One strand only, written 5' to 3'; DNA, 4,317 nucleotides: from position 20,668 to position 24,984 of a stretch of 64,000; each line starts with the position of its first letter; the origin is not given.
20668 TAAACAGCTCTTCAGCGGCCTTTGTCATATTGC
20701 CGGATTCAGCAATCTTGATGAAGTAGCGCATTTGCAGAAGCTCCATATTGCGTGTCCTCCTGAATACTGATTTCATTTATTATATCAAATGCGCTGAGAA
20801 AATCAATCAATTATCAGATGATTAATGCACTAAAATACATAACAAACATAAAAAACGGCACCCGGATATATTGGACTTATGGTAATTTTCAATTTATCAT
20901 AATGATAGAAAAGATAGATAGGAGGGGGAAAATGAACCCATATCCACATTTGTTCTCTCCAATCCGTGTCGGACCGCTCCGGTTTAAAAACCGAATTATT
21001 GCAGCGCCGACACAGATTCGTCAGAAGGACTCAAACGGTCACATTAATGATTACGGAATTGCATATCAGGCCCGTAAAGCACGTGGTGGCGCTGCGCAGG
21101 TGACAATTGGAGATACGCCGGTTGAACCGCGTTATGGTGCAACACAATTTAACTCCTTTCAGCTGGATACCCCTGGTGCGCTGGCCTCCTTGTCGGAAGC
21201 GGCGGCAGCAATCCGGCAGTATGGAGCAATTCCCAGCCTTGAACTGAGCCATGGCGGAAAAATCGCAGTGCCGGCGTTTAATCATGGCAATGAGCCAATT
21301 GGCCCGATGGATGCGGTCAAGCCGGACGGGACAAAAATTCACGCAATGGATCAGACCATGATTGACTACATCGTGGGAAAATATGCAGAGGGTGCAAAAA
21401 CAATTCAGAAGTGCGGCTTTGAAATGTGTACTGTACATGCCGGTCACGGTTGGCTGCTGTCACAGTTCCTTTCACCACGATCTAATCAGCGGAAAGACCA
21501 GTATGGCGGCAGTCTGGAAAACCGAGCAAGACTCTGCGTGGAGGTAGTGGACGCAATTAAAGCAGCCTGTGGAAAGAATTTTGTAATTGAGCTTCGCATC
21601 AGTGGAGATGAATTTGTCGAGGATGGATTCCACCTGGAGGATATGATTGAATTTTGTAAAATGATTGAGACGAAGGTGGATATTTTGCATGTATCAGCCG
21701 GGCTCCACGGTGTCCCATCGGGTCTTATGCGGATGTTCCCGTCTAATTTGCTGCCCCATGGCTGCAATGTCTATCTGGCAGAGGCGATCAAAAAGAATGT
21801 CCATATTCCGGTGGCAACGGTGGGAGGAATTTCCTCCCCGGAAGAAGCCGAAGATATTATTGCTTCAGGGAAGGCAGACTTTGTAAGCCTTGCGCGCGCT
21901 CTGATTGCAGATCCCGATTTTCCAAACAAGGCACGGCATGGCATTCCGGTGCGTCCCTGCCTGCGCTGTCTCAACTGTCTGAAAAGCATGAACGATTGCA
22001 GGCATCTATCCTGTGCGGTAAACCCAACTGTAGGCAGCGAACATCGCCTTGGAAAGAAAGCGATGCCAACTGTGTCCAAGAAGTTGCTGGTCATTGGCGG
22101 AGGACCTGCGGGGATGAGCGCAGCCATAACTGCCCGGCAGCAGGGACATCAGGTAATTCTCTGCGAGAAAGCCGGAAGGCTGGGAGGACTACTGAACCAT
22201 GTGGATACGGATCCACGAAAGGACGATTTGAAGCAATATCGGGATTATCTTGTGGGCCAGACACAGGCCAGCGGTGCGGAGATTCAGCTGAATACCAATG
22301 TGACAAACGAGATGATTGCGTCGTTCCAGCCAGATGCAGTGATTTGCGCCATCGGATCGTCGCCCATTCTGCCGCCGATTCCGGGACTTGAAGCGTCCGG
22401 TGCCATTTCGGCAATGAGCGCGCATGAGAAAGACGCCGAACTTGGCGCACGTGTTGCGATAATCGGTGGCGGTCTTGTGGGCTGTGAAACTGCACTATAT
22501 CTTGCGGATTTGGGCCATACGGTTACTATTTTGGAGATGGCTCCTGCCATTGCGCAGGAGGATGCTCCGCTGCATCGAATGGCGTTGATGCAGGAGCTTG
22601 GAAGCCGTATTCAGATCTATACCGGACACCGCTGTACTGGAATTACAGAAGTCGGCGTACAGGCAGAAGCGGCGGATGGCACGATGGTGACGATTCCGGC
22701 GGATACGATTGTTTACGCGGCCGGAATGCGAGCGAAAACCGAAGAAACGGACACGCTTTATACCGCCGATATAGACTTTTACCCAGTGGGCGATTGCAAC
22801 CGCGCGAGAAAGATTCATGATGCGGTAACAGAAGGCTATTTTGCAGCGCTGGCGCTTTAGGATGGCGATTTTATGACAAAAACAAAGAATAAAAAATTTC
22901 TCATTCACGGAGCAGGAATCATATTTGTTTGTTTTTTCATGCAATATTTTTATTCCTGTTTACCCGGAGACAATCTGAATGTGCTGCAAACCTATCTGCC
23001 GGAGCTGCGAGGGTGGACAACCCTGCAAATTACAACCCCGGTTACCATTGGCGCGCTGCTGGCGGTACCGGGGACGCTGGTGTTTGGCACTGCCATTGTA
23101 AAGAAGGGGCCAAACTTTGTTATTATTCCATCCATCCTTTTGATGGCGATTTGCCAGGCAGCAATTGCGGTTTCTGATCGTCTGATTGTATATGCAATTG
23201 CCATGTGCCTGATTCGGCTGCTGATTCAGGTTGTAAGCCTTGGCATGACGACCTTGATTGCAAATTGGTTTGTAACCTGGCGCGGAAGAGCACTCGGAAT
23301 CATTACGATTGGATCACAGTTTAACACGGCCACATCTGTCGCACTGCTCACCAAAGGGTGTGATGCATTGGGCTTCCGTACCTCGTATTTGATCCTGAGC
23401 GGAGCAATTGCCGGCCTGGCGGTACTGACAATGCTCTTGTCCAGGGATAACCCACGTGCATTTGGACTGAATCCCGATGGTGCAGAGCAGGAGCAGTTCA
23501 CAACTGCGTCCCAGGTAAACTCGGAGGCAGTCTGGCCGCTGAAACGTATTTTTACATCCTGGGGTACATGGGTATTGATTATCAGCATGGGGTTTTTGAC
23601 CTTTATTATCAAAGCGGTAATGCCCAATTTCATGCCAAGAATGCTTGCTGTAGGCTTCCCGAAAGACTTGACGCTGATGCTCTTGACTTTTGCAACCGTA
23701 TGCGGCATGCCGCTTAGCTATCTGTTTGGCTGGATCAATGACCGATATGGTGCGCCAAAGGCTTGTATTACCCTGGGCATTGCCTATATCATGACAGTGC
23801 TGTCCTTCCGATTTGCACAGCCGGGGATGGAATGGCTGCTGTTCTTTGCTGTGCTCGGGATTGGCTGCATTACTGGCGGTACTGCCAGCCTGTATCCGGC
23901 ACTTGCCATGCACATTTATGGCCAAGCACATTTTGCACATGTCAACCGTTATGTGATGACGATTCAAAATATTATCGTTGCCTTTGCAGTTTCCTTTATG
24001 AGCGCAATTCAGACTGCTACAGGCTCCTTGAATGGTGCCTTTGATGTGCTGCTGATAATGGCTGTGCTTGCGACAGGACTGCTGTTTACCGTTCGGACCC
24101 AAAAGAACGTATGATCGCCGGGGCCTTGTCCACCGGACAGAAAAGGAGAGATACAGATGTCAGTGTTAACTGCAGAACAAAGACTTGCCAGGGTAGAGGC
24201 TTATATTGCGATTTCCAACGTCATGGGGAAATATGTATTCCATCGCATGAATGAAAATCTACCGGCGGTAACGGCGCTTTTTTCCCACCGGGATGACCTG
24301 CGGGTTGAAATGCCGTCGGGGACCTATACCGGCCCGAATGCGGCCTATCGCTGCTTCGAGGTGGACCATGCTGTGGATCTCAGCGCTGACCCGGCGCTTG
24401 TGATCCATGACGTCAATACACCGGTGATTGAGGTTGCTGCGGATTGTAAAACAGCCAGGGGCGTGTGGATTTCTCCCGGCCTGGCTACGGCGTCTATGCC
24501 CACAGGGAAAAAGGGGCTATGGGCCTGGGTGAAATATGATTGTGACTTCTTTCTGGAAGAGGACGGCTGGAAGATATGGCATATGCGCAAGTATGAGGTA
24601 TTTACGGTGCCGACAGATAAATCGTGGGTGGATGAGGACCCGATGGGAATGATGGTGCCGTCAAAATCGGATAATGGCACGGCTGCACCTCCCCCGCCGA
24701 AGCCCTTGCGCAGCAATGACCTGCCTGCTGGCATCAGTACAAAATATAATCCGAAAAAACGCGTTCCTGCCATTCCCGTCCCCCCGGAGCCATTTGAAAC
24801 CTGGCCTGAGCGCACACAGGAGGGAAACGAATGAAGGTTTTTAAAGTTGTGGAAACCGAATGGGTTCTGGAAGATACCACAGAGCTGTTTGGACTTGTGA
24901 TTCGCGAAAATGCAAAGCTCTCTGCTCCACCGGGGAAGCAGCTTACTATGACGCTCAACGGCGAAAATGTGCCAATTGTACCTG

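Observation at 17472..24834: LysR-controlled island combining BaiE-like, BaiCD/BaiH-like and BaiG-like protein families without the rest of a bai pathway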

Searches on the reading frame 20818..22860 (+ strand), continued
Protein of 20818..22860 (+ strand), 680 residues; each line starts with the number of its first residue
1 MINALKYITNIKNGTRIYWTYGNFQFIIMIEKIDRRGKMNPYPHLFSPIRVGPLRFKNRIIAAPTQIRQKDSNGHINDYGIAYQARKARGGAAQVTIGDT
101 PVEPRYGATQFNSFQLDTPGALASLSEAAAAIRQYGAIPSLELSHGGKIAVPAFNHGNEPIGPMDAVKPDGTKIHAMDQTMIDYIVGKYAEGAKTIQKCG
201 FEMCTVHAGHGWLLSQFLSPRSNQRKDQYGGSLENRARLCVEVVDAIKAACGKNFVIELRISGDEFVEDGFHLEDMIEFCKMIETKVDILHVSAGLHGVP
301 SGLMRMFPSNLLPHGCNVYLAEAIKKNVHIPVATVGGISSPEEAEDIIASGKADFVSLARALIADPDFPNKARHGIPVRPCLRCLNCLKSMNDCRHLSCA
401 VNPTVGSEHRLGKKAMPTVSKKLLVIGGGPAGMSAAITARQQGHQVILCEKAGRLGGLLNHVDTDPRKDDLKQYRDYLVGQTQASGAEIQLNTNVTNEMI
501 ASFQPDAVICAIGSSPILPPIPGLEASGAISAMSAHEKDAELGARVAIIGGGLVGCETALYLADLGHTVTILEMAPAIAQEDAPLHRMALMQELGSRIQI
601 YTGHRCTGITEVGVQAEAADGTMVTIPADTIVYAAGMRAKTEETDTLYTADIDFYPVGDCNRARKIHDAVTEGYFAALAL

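Call 52: find_encoding_contigs(protein=P0130, flank=10000, max_places=2)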
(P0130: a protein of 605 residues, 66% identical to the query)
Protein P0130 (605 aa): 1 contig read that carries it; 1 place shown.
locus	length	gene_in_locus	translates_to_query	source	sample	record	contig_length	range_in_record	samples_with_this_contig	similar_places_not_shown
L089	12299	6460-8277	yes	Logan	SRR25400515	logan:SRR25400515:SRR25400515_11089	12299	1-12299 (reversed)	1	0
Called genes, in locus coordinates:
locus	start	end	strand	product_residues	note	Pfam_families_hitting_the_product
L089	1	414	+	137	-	?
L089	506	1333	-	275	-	PF13577:SnoaL_4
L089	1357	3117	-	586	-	-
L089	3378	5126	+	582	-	-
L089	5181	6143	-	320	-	PF00126:HTH_1, PF03466:LysR_substrate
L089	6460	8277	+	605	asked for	PF00724:Oxidored_FMN, PF00890:FAD_binding_2 (weak), PF07992:Pyr_redox_2, PF12831:FAD_oxidored, PF13450:NAD_binding_8, PF13738:Pyr_redox_3, PF00070:Pyr_redox (weak), PF01266:DAO (weak), +5 more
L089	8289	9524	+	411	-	PF07690:MFS_1, PF12832:MFS_1_like (faint)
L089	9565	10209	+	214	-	PF13577:SnoaL_4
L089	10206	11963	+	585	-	-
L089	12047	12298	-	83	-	?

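Call 70: find_encoding_contigs(protein=P0121, flank=3000, max_places=2)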
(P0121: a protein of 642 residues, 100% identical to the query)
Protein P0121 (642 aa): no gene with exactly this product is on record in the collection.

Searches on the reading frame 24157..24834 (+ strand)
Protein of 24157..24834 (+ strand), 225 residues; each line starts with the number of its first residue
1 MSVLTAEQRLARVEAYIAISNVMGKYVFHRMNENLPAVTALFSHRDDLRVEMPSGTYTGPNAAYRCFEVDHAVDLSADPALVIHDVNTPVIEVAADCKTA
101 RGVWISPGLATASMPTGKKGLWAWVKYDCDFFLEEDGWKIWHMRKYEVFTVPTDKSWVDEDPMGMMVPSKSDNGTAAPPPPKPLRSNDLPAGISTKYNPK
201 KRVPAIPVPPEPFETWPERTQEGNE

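Call 3: search_protein_families(library=pfam, proteins=[window:24157-24834:+], max_evalue=0.01)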
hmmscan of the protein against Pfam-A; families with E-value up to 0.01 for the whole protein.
window:24157-24834:+ (225 aa): 1 family
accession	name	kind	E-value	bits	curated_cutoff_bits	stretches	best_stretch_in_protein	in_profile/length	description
PF13577.12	SnoaL_4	-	8.9e-11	42.3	24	1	12-144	2-126/126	SnoaL-like domain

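Call 4: search_protein_families(library=ncbifam, proteins=[window:24157-24834:+], max_evalue=0.01)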
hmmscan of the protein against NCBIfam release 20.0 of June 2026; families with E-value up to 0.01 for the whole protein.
window:24157-24834:+ (225 aa): 0 families

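Call 7: find_encoding_contigs(protein=window:24157-24834:+, flank=10000, max_places=8)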
Protein window:24157-24834:+ (225 aa): 1 contig read that carries it; 1 place shown.
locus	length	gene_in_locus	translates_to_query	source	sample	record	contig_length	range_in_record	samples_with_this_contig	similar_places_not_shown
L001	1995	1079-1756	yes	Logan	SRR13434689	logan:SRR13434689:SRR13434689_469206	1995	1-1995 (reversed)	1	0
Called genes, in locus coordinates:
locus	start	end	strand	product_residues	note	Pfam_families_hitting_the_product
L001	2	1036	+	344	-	?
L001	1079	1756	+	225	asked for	PF13577:SnoaL_4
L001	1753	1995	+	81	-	?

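Call 11: search_solved_structures(query=window:24157-24834:+, max_evalue=10, show_alignments=3)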
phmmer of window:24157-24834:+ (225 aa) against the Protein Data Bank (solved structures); distinct sequences matched with E-value up to 10: 5.
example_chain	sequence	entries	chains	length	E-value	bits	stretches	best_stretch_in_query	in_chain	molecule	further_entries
7yta_A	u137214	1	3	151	0.18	14.7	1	86-137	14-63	AGDP3 AGD1-2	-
8esl_A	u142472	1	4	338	0.58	13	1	23-89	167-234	Choloylglycine hydrolase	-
6vp8_C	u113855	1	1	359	1.8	11.4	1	39-99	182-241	Leucine-rich repeat serine/threonine-protein kinase 2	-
9c61_A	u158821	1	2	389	2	11.3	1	39-99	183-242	Non-specific serine/threonine protein kinase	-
6dlo_B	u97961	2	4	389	2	11.2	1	39-99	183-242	Leucine-rich repeat serine/threonine-protein kinase 2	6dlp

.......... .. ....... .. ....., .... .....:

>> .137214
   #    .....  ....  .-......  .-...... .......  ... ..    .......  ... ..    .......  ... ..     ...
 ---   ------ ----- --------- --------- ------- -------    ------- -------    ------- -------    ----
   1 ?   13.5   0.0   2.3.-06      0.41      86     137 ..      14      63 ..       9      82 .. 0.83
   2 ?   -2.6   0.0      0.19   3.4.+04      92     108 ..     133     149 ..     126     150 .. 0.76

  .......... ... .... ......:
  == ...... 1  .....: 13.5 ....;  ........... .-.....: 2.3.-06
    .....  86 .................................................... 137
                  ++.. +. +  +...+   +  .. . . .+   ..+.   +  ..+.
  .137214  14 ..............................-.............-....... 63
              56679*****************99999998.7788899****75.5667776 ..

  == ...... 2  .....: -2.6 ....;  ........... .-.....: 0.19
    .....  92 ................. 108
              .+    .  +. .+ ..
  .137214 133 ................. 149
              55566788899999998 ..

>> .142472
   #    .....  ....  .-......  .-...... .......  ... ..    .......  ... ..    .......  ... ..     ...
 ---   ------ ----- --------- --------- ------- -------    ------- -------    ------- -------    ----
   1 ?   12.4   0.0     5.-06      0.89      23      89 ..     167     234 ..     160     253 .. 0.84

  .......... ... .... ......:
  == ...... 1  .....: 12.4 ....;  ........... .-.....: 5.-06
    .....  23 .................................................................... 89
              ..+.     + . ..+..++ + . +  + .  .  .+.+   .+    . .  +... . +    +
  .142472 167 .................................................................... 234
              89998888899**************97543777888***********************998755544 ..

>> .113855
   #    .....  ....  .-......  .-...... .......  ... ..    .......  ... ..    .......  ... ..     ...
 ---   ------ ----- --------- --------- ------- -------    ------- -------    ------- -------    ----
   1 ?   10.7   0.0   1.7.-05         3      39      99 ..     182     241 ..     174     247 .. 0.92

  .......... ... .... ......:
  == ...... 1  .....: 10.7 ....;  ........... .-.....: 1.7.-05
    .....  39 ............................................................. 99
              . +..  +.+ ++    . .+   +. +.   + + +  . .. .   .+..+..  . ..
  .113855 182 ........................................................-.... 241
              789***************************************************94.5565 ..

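Call 42: find_homologous_proteins(query=window:24157-24834:+, max_evalue=0.001)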
Query window:24157-24834:+ (225 aa): 30 proteins with E <= 0.001 among 458 candidates.
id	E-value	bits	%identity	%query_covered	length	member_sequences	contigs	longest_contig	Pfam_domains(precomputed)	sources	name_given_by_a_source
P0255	1.2e-129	449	87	97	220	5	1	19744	PF13577.13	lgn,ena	-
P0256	2.3e-123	428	82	97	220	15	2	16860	PF13577.13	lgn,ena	-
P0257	1.6e-107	377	77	93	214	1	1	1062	PF13577.13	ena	-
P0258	1.3e-104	367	76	89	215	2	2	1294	PF13577.13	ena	-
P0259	4.3e-104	365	75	94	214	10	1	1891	PF13577.13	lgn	-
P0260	2.2e-102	360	72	96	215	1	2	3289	PF13577.13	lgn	-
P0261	2.2e-101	356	73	94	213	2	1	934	PF13577.13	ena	-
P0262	1.3e-100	354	68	97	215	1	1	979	PF13577.13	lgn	-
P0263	5.3e-97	342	69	93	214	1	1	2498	PF13577.13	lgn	-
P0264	1.3e-96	341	66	93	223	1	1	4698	PF13577.13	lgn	-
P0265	4.2e-91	323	61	96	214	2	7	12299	PF13577.13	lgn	-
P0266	4.5e-70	254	57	96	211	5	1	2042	PF13577.13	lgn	-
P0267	1.3e-69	253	56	96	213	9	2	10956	PF13577.13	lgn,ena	-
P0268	7.9e-69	250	54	96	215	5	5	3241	PF13577.13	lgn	-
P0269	8.8e-67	243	52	96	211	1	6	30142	PF13577.13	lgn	-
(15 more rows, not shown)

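Call 45: search_solved_structures(query=A3, max_evalue=10, show_alignments=5)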
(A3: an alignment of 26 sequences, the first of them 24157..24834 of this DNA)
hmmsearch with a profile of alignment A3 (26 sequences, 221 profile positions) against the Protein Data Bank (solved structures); distinct sequences matched with E-value up to 10: 7.
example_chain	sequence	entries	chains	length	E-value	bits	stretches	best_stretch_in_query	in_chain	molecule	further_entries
8abt_A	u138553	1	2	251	2.5e-15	59.9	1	5-165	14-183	SnoaL-like domain-containing protein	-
8abv_A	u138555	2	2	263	1.3e-14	57.5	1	5-165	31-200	SnoaL-like domain-containing protein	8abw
8abu_A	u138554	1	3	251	3.3e-14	56.2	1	5-165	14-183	SnoaL-like domain-containing protein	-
9fpz_2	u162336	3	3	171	0.42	13.3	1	4-57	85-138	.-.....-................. 10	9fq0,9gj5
9f1b_DC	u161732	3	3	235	0.71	12.6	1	4-57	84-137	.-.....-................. 10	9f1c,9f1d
9gj6_A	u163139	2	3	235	0.75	12.5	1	4-57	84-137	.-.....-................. 10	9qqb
6c95_B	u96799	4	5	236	0.76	12.5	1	4-57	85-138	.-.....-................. 10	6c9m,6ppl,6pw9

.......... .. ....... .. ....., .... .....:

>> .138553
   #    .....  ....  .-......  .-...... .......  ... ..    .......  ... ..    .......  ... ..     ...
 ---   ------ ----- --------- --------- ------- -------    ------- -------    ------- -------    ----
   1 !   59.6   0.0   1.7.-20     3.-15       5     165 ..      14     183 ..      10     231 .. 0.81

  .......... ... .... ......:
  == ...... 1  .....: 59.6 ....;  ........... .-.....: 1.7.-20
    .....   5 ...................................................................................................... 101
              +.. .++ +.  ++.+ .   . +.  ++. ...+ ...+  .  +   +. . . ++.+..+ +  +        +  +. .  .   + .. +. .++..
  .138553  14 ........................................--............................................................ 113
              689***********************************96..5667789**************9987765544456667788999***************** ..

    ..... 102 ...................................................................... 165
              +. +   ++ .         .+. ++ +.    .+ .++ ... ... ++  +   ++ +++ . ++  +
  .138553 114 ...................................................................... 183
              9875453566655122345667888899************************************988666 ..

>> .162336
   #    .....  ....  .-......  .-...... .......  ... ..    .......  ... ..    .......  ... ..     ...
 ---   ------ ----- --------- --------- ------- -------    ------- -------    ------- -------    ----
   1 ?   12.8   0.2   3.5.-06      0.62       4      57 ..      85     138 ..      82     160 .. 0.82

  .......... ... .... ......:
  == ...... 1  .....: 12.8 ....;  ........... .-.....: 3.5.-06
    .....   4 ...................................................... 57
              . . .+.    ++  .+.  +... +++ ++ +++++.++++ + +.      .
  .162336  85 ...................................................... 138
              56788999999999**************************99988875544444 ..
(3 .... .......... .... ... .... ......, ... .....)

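Call 83: predict_structure(alignment_id=A3)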
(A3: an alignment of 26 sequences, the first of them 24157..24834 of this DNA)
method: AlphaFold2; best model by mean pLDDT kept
length: 225 residues; sequences in the alignment: 26
mean_pLDDT: 76.8   pTM: 0.74
mean pLDDT of the five models: 76.8, 76.4, 74.5, 69.3, 68.9
residues with pLDDT >= 90: 77; 70-90: 80; 50-70: 35; < 50: 33
segments of 3 or more residues with pLDDT < 50: 168-171, 175-196, 219-225
pLDDT, mean of each block of 10 residues (from residue 1): 83 96 92 91 94 85 89 70 80 94 89 75 87 96 84 73 56 47 41 50 67 72 35
secondary structure, 60 per line:
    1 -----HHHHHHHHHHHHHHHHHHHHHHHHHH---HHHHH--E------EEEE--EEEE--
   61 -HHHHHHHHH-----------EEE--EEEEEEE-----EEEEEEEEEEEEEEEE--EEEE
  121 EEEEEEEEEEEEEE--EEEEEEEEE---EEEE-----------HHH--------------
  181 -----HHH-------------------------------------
elements in order: H6-31 H35-39 E49-52 E55-58 H62-70 E82-84 E87-93 E99-114 E117-134 E137-145 E149-152

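Call 85: fold_search(model_id=the predicted structure, library=pdb)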
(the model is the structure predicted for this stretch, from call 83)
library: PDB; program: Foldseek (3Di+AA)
matches with E <= 10: 1005; with E <= 0.001: 260
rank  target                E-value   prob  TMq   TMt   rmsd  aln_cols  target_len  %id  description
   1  8abv                  2.9e-09  1.00  0.56  0.52   3.7       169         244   20  Crystal structure of SpLdpA in complex with erythro-DGPD (released 2023-02-01)
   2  8abt_B                5.9e-09  1.00  0.52  0.50   4.8       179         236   21  Crystal structure of NaLdpA in complex with the product analog Resveratrol (released 2023-02-01)
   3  8abt_A                1.3e-08  1.00  0.52  0.50   4.7       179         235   21  Crystal structure of NaLdpA in complex with the product analog Resveratrol (released 2023-02-01)
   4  8abu_A                1.6e-08  1.00  0.56  0.54   3.6       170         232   20  Crystal structure of NaLdpA mutant H97Q in complex with erythro-DGPD (released 2023-02-01)
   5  8abu_C                1.8e-08  1.00  0.56  0.54   3.6       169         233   20  Crystal structure of NaLdpA mutant H97Q in complex with erythro-DGPD (released 2023-02-01)
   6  8abu_B                1.9e-08  1.00  0.51  0.48   4.9       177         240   21  Crystal structure of NaLdpA mutant H97Q in complex with erythro-DGPD (released 2023-02-01)
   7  8abw                  2.5e-08  1.00  0.56  0.52   3.8       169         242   20  Crystal structure of SpLdpA in complex with threo-DGPD (released 2023-02-01)
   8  8t6n_E                3.0e-07  1.00  0.45  0.62   5.0       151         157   21  Crystal structure of T33-27.1: Deep-learning sequence design of co-assembling tetrahedron protein nanoparticles (released 2024-04-24)
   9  3ejv                  8.6e-07  1.00  0.44  0.59   5.7       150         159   19  Crystal structure of a cystatin-like protein (saro_2766) from novosphingobium aromaticivorans dsm at 1.40 A resolution (released 2008-09-30)
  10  5kvb                  1.4e-06  1.00  0.49  0.71   3.5       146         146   18  The crystal structure of hexachlorocyclohexane dehydrochlorinase LinA-type3 from Novosphingobium barchaimii LL02 (released 2017-07-19)
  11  4leh_A                1.4e-06  1.00  0.49  0.64   4.5       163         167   18  Crystal structure of a bile-acid 7-alpha dehydratase (CLOSCI_03134) from Clostridium scindens ATCC 35704 at 2.90 A res (released 2013-08-21)
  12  2chc_B                2.2e-06  1.00  0.44  0.59   3.4       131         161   17  Structure of Rv3472(D26N), a function unknown protein from Mycobacterium tuberculosis (released 2007-05-01)
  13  7jmv                  3.1e-06  1.00  0.50  0.51   4.0       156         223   15  Crystal structure of the pea pathogenicity protein 2 from Madurella mycetomatis complexed with 4-nitrocatechol (released 2021-02-17)
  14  3ef8_A                3.7e-06  1.00  0.50  0.72   4.2       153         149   18  Crystal structure of Putative Scytalone Dehydratase (YP_496742.1) from NOVOSPHINGOBIUM AROMATICIVORANS DSM 12444 at 1. (released 2008-09-30)
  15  4l8p                  4.0e-06  1.00  0.52  0.68   3.9       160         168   15  Crystal structure of a bile-acid 7-alpha dehydratase (CLOHIR_00079) from Clostridium hiranonis DSM 13275 at 1.60 A resol (released 2013-08-21)
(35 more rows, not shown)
